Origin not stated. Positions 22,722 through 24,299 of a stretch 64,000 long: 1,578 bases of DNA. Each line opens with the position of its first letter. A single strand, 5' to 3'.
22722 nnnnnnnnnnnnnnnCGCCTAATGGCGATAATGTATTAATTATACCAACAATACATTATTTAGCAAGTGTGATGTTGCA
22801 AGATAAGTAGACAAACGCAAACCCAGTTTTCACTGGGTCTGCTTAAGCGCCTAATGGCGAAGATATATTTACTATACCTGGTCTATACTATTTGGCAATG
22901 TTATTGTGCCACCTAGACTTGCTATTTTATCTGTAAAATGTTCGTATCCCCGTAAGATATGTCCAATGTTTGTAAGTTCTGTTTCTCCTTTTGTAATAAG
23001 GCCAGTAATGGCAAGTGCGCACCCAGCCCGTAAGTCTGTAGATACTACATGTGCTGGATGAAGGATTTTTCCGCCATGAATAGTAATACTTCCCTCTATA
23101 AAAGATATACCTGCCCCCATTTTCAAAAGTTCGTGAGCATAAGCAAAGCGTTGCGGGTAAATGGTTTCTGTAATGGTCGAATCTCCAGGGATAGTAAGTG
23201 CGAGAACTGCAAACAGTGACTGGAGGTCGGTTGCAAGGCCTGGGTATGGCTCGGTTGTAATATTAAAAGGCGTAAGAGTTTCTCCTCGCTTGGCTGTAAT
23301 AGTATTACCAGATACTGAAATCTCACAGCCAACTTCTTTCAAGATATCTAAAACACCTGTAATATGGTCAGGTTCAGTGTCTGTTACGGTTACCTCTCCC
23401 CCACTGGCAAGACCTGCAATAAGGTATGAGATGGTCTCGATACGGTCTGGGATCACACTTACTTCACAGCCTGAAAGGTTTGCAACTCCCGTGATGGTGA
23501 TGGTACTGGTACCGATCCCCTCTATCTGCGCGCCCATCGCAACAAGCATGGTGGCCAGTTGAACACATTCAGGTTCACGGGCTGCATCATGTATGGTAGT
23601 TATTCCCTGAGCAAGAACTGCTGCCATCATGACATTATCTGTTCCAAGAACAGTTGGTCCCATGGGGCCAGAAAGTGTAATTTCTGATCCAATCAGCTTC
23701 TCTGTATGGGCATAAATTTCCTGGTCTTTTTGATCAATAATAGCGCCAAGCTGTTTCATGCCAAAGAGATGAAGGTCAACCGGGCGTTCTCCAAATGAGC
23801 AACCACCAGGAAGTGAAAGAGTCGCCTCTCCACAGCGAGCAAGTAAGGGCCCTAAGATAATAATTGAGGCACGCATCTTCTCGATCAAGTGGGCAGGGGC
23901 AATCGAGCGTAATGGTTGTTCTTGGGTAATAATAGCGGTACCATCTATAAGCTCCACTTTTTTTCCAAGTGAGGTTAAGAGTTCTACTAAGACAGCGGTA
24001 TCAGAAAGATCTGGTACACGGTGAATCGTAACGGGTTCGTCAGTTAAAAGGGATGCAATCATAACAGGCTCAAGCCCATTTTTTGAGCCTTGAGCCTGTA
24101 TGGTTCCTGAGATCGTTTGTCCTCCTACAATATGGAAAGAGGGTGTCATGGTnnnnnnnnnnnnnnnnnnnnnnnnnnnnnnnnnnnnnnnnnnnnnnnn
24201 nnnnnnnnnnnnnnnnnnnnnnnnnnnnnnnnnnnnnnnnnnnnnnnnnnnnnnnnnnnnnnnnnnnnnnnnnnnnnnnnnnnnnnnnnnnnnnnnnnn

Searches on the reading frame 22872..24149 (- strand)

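Call 7: search_protein_families(library=pfam, proteins=[window:22872-24149:-], max_evalue=0.001)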
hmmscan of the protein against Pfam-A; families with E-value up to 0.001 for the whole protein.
window:22872-24149:- (425 aa): 1 family
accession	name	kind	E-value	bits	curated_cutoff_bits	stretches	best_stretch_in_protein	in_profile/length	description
PF00275.25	EPSP_synthase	-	2.4e-87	293.8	22.8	1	9-408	3-416/417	EPSP synthase (3-phosphoshikimate 1-carboxyvinyltransferase)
